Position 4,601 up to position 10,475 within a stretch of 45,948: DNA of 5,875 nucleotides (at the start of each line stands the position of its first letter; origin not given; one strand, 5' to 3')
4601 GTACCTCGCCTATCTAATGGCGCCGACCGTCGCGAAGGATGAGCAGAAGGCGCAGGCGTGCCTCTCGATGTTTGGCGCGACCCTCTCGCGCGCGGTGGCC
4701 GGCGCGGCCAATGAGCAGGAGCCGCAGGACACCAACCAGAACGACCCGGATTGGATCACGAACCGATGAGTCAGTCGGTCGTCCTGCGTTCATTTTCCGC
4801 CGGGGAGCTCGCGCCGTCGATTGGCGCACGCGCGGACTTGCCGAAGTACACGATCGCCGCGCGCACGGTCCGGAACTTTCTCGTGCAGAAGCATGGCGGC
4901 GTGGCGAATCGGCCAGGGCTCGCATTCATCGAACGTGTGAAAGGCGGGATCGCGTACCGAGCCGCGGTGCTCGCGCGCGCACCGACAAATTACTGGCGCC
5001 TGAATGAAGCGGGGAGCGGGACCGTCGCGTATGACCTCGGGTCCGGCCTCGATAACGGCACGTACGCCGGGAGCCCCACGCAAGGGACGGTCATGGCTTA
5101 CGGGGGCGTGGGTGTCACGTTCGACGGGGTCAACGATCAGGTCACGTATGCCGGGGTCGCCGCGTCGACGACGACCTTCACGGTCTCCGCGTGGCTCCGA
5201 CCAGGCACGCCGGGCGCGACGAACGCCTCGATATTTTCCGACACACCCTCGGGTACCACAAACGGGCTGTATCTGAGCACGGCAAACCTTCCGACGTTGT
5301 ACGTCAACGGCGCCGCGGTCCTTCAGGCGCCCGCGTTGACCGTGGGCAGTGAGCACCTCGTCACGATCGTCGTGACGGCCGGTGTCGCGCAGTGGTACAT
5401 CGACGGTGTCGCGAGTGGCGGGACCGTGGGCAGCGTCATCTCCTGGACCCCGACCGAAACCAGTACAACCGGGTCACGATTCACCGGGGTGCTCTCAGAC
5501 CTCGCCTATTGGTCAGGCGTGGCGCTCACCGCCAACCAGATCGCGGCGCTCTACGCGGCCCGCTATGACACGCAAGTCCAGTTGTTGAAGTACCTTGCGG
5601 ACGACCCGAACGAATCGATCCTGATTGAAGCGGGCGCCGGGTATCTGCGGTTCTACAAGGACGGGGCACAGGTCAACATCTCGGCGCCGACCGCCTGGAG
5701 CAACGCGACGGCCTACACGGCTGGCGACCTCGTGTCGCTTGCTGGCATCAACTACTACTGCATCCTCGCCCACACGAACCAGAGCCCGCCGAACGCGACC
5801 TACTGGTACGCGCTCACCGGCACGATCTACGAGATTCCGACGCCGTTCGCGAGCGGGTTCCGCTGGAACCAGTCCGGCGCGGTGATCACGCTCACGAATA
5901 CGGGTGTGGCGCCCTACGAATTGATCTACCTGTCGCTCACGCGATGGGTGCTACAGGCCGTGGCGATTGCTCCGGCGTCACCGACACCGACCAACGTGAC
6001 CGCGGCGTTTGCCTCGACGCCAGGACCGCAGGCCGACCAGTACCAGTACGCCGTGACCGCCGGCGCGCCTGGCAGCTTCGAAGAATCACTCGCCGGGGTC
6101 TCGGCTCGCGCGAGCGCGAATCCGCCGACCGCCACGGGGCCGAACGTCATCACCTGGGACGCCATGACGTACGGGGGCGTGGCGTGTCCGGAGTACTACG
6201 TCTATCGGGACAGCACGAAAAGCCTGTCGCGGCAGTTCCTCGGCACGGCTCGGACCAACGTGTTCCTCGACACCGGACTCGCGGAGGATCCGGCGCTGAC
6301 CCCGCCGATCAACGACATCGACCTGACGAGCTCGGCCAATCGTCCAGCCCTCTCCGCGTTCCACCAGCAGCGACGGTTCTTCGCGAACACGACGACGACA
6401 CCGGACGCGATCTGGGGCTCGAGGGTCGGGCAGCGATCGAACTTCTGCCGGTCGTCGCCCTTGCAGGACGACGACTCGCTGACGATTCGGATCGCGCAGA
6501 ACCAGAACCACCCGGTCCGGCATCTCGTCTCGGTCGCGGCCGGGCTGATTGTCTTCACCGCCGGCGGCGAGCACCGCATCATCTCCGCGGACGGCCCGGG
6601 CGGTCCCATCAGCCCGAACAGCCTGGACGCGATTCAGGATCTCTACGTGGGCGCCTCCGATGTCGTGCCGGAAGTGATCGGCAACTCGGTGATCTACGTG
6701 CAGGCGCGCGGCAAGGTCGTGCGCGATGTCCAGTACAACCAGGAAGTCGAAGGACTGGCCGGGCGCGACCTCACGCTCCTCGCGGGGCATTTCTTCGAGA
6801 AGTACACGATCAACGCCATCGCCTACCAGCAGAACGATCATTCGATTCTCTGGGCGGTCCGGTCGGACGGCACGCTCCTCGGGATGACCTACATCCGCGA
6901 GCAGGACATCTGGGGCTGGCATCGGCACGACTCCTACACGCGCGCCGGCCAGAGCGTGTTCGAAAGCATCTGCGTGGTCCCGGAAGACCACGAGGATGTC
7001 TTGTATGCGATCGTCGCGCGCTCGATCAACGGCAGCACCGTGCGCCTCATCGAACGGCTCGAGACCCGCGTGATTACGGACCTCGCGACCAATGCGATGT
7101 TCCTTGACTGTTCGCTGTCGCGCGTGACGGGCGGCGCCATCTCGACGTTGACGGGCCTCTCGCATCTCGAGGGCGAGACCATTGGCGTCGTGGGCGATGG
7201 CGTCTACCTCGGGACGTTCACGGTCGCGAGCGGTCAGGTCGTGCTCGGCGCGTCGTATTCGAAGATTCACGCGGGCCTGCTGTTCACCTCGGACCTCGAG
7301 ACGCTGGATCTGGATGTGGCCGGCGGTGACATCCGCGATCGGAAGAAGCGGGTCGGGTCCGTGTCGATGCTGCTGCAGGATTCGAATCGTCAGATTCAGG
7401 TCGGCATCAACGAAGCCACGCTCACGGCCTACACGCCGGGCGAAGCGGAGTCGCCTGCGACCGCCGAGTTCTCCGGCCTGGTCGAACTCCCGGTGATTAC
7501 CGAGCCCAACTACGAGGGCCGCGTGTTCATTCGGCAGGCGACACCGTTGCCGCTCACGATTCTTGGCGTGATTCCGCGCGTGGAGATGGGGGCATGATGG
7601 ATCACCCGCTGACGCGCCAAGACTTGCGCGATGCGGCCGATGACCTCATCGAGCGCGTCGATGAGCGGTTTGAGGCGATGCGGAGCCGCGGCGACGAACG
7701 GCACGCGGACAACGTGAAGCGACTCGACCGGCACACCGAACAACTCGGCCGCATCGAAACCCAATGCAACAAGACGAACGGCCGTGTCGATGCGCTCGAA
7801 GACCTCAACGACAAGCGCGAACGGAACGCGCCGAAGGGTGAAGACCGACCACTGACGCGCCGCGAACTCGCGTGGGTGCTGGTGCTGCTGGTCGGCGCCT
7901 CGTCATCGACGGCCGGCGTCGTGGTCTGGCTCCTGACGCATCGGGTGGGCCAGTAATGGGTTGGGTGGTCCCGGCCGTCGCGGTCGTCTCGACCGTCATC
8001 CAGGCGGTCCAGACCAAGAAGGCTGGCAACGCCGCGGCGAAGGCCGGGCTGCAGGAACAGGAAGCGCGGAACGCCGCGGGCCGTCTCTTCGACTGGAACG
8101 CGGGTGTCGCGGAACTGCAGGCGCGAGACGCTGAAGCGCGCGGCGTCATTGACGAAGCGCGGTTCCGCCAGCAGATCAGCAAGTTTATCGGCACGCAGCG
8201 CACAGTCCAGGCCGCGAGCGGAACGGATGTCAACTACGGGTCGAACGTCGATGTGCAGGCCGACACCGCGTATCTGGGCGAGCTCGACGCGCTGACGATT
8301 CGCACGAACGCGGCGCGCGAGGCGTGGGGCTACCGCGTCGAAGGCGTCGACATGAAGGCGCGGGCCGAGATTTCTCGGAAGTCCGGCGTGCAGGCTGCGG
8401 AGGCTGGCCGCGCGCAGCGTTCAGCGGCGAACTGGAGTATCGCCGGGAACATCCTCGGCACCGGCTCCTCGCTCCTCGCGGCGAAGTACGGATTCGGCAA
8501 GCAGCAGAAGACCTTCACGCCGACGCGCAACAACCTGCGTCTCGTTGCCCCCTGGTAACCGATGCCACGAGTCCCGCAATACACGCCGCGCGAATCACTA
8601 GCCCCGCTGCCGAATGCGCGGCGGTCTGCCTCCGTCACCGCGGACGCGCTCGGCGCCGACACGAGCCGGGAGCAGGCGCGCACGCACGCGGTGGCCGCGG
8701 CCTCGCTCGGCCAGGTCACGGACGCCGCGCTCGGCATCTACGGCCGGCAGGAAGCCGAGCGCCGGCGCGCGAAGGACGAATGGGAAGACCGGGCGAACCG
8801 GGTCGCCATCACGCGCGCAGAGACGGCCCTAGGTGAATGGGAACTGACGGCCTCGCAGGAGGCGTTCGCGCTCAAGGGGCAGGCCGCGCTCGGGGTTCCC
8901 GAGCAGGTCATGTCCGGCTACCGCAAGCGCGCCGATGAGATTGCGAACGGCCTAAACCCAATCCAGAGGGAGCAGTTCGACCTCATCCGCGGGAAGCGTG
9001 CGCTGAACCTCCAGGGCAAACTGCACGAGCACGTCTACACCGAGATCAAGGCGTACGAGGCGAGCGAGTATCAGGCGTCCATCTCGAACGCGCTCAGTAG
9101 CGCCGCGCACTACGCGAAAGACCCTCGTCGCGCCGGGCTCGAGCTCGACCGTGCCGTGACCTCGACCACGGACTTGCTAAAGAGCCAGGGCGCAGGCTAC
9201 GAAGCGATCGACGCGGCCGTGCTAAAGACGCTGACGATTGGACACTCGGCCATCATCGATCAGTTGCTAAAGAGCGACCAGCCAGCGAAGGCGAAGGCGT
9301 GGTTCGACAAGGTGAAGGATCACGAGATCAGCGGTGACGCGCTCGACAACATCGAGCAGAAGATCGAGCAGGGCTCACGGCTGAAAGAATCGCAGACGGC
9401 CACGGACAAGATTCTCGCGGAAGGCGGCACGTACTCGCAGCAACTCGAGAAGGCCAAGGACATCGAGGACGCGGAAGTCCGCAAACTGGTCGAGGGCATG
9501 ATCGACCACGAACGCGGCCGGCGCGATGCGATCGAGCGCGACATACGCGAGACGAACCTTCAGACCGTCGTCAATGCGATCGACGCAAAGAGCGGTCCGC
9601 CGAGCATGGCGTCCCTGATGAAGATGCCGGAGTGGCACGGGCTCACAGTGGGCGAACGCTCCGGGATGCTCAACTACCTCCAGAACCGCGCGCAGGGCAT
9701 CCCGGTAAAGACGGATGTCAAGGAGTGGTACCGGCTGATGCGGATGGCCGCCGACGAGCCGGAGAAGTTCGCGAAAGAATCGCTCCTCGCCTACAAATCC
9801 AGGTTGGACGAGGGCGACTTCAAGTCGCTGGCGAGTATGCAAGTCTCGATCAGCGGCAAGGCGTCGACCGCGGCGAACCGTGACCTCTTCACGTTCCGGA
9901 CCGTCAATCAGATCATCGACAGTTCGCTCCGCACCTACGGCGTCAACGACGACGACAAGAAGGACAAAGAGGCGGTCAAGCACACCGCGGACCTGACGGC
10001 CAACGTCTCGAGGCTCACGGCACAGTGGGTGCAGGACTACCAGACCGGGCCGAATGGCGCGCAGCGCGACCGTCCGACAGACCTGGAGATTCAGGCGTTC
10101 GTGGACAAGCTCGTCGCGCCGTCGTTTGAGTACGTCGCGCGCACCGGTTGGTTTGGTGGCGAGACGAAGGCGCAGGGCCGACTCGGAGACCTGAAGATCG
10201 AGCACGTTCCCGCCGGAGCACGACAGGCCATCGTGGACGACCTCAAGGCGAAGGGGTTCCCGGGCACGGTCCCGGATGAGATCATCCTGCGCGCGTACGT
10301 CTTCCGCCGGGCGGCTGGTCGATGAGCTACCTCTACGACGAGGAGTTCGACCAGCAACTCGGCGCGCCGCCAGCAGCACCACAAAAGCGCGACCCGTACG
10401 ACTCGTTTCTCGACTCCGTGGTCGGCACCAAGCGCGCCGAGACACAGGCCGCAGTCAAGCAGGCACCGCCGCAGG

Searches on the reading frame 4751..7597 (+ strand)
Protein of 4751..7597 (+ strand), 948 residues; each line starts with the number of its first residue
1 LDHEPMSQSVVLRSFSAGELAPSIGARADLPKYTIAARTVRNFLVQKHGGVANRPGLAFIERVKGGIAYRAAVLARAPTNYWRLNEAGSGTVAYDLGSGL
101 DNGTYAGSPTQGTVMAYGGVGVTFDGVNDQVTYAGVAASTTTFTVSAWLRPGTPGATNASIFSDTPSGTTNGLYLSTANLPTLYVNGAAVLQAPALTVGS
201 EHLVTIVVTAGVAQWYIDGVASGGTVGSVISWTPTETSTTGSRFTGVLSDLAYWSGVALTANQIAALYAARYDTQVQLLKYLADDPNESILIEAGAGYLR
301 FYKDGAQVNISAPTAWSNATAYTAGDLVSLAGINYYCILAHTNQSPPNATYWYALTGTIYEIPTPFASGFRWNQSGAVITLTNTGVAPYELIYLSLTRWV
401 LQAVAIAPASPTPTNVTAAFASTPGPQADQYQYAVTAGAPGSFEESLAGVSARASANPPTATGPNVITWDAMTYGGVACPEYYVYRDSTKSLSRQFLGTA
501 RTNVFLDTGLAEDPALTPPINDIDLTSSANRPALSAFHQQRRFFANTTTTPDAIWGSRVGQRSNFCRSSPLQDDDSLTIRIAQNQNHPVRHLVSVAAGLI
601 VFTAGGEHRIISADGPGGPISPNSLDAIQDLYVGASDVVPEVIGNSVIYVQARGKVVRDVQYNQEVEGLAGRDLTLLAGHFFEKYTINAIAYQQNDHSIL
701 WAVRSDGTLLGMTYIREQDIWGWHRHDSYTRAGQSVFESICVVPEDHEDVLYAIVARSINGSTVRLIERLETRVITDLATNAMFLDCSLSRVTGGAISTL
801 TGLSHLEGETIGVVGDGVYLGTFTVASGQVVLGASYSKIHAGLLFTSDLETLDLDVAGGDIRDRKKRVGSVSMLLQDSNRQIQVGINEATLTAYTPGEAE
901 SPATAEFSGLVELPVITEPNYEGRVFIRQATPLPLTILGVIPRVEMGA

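Call 9: search_protein_families(library=phrogs, proteins=[window:4751-7597:+], max_evalue=0.001)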
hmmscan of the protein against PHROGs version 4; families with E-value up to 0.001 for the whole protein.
window:4751-7597:+ (948 aa): 4 families
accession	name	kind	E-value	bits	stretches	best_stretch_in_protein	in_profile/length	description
phrog_376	-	tail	7.2e-147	491.8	2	273-947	63-710/712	tail protein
phrog_15566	-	tail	6.1e-92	309.9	2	529-790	45-297/552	tail protein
phrog_30010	-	unknown function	2.8e-33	116.4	1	655-790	189-318/517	-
phrog_20269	-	unknown function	6.1e-22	79.1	2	7-64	2-59/374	-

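Call 12: search_dna_similar(query=window:4751-7597:+, collection=phages, mode=protein, max_evalue=1e-20)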
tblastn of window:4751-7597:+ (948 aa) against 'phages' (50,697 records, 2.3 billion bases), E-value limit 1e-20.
Records with a match: 146; places in all: 146; records where one place covers at least 80% of the query: 0.
Best place of each record, by identity: <60% 146.
By first word of the organism name: Pelagibacter 21; Pseudomonas 16; Xanthomonas 15; Escherichia 14; Salmonella 12; Caudoviricetes 10; Vibrio 7; Acinetobacter 6; Bordetella 5; Burkholderia 5; and 19 more.
By host as written in the record: - 33; Candidatus Pelagibacter ubique HTCC1062 13; Xanthomonas albilineans CFBP2523 6; Pseudomonas aeruginosa PA14 5; Candidatus Pelagibacter sp. HTCC1062 4; Escherichia coli O157:H7 4; Xanthomonas citri 4; Caulobacter vibrioides CB15 3; and 56 more.
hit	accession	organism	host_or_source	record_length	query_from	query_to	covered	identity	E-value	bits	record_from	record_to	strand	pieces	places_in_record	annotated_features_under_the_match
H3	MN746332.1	Caulobacter phage SR18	Caulobacter vibrioides CB15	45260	287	946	70%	33.6%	6e-95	336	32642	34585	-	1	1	hypothetical protein (x2)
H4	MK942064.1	Caulobacter phage Jess A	Caulobacter vibrioides CB15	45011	287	946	70%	33.5%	9e-95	335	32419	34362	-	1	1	hypothetical protein (x2)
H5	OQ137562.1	Caulobacter phage RapA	Caulobacter vibrioides CB15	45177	287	946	70%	33.5%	9e-95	335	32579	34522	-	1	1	RapA_gp043c: hypothetical protein | RapA_gp042c: hypothetical protein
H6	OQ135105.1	Caulobacter phage BL94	Caulobacter vibrioides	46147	287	946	70%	33.5%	1e-94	335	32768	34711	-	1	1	BL94_gp041c: hypothetical protein | BL94_gp040c: hypothetical protein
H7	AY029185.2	Bordetella phage BPP-1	-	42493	242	948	75%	30.8%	1e-82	299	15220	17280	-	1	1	bbp13: Bbp13 | bbp14: Bbp14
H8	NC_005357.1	Bordetella phage BPP-1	Bordetella bronchiseptica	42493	242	948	75%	30.8%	1e-82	299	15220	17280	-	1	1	tail protein (x2)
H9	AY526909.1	Bordetella phage BIP-1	-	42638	242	948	75%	30.8%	1e-82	299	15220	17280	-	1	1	none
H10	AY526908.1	Bordetella phage BMP-1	-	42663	242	948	75%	30.8%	1e-82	299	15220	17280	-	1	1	none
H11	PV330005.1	Bordetella phage vB_BbrP_003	Bordetella bronchiseptica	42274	271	948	72%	31.6%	6e-82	297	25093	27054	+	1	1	hypothetical protein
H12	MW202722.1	Caudoviricetes sp.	Manatee Spring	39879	246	787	57%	35.6%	1e-91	326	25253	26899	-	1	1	phage stabilization protein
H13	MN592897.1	Vibrio phage MZH0603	Vibrio variabilis R-40492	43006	354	947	63%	31.5%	5e-71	264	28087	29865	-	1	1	FCCH domain ubiquitin-activating enzyme E1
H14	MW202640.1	Caudoviricetes sp.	Manatee Spring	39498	288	792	53%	36.2%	5e-82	297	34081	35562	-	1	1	phage stabilization protein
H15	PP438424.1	Microcystis phage Mel-JY33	Microcystis elabens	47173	349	947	63%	29.9%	4e-63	240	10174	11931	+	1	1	FCCH domain ubiquitin-activating enzyme E1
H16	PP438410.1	Nostoc phage Nsp-JY18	Nostoc sp.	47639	349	941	63%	30.0%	2e-63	241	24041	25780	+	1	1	FCCH domain ubiquitin-activating enzyme E1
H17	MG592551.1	Vibrio phage 1.185.O._10N.286.49.C2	Vibrio sp.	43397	431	947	55%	33.3%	3e-67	252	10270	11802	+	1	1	FCCH domain ubiquitin-activating enzyme E1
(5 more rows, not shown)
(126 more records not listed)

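Call 48: get_annotated_region(hit=H3, flank=16000)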
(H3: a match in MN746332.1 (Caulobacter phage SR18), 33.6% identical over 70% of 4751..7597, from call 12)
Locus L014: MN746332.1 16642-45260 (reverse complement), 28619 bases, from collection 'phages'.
description: Caulobacter phage SR18, complete genome.
organism: Caulobacter phage SR18 (NCBI taxid 2759119)
taxonomy: Viruses; Duplodnaviria; Heunggongvirae; Uroviricota; Caudoviricetes; Rauchvirus
host: Caulobacter vibrioides CB15; source: -; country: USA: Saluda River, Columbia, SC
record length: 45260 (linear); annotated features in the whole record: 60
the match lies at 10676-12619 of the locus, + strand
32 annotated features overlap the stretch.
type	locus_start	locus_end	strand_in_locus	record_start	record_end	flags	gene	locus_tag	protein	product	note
repeat_region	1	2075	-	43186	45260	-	-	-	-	-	-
misc_feature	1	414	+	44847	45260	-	-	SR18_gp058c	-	-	similar to terminase small subunit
CDS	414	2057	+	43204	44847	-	-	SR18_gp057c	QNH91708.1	terminase large subunit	-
CDS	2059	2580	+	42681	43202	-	-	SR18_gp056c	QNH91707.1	hypothetical protein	-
CDS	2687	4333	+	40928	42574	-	-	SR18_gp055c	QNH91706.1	head to tail connecting protein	-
CDS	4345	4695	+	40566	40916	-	-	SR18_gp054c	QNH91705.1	hypothetical protein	-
CDS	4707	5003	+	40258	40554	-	-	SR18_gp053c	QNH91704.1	hypothetical protein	-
CDS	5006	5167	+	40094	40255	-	-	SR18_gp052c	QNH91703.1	hypothetical protein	-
CDS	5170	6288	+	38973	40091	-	-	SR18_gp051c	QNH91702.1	hypothetical protein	-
CDS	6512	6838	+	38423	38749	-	-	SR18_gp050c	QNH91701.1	endopeptidase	-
CDS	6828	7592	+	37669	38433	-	-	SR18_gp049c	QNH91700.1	protease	-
CDS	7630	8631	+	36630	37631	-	-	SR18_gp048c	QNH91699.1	hypothetical protein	-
CDS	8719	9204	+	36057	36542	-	-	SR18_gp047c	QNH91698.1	major capsid protein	-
CDS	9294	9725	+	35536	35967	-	-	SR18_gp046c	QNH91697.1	hypothetical protein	-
CDS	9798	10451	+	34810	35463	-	-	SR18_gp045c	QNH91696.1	hypothetical protein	-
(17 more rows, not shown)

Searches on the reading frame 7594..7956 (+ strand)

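Call 9: search_protein_families(library=phrogs, proteins=[window:7594-7956:+], max_evalue=0.001)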
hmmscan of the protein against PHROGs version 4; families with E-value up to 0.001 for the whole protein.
window:7594-7956:+ (120 aa): 0 families

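Call 92: search_protein_families(library=pfam, proteins=[window:7594-7956:+], max_evalue=1)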
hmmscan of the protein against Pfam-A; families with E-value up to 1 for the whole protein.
window:7594-7956:+ (120 aa): 8 families
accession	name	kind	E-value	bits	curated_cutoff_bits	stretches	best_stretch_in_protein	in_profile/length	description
PF22638.1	FlgK_D1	-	0.023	14.7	28.6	1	7-77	38-111/233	Flagellar hook-associated protein FlgK helical domain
PF19111.5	DUF5798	-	0.04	14.5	27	1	42-72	22-52/89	Family of unknown function (DUF5798)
PF01442.23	Apolipoprotein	-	0.084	13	90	1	9-74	29-93/190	Apolipoprotein A1/A4/E domain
PF06825.17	HSBP1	-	0.11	12.7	28.6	1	9-31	1-23/51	Heat shock factor binding protein 1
PF23991.1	DUF7310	-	0.12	13.4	40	1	29-79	22-74/83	Coiled-coil region of unknown function (DUF7310)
PF10779.14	XhlA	-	0.18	12.4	34.7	1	49-77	4-32/67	Haemolysin XhlA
PF24430.1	DUF7553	-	0.25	12.3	27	1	13-76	19-84/85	Family of unknown function (DUF7553)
PF12732.12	YtxH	-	0.35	11.8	37.5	1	7-41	26-49/71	YtxH-like protein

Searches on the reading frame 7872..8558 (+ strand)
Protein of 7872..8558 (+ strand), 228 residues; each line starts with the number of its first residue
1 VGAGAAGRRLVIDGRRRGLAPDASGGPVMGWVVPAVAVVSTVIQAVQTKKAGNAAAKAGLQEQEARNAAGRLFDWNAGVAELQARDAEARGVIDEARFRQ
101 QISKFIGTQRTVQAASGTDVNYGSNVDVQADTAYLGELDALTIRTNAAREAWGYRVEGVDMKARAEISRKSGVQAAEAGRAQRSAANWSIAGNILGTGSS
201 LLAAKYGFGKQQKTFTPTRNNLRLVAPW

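Call 9: search_protein_families(library=phrogs, proteins=[window:7872-8558:+], max_evalue=0.001)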
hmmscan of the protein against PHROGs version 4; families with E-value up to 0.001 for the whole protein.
window:7872-8558:+ (228 aa): 1 family
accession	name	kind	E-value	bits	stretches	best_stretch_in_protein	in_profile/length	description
phrog_418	-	head and packaging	9.8e-28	98.3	1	73-215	35-164/166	internal virion protein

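Call 110: search_protein_families(library=pfam, proteins=[window:7872-8558:+], max_evalue=0.01)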
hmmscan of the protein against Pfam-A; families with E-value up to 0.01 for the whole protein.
window:7872-8558:+ (228 aa): 1 family
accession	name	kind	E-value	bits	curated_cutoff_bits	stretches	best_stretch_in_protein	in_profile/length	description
PF24072.1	T7_gp14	-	8.6e-07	29.5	27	1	29-213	1-176/187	T7 virus internal virion protein gp14 family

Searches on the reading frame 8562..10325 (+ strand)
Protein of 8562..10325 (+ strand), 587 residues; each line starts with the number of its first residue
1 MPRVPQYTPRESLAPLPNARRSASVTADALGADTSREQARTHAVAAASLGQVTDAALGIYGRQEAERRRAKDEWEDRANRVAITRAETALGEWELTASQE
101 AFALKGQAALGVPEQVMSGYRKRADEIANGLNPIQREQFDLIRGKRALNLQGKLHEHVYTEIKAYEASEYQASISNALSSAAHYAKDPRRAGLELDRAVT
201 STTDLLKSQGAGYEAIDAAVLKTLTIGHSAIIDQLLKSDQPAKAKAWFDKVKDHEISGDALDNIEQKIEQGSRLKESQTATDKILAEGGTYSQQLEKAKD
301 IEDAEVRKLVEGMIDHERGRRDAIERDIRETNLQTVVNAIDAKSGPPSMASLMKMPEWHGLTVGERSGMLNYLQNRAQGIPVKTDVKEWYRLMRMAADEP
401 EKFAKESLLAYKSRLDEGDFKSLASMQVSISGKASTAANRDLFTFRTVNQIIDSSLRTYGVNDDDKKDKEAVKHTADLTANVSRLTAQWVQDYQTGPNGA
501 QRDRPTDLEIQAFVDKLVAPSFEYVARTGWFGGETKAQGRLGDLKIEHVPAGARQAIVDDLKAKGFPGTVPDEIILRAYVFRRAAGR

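Call 9: search_protein_families(library=phrogs, proteins=[window:8562-10325:+], max_evalue=0.001)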
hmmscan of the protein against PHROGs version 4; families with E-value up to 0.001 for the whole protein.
window:8562-10325:+ (587 aa): 2 families
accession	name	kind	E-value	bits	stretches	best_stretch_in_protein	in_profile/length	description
phrog_10475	-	lysis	2.3e-50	172.9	2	1-299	1-290/700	endolysin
phrog_1044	-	lysis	4.5e-11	42.7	1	35-252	8-231/900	endolysin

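Call 110: search_protein_families(library=pfam, proteins=[window:8562-10325:+], max_evalue=0.01)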
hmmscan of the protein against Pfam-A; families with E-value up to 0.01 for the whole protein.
window:8562-10325:+ (587 aa): 0 families
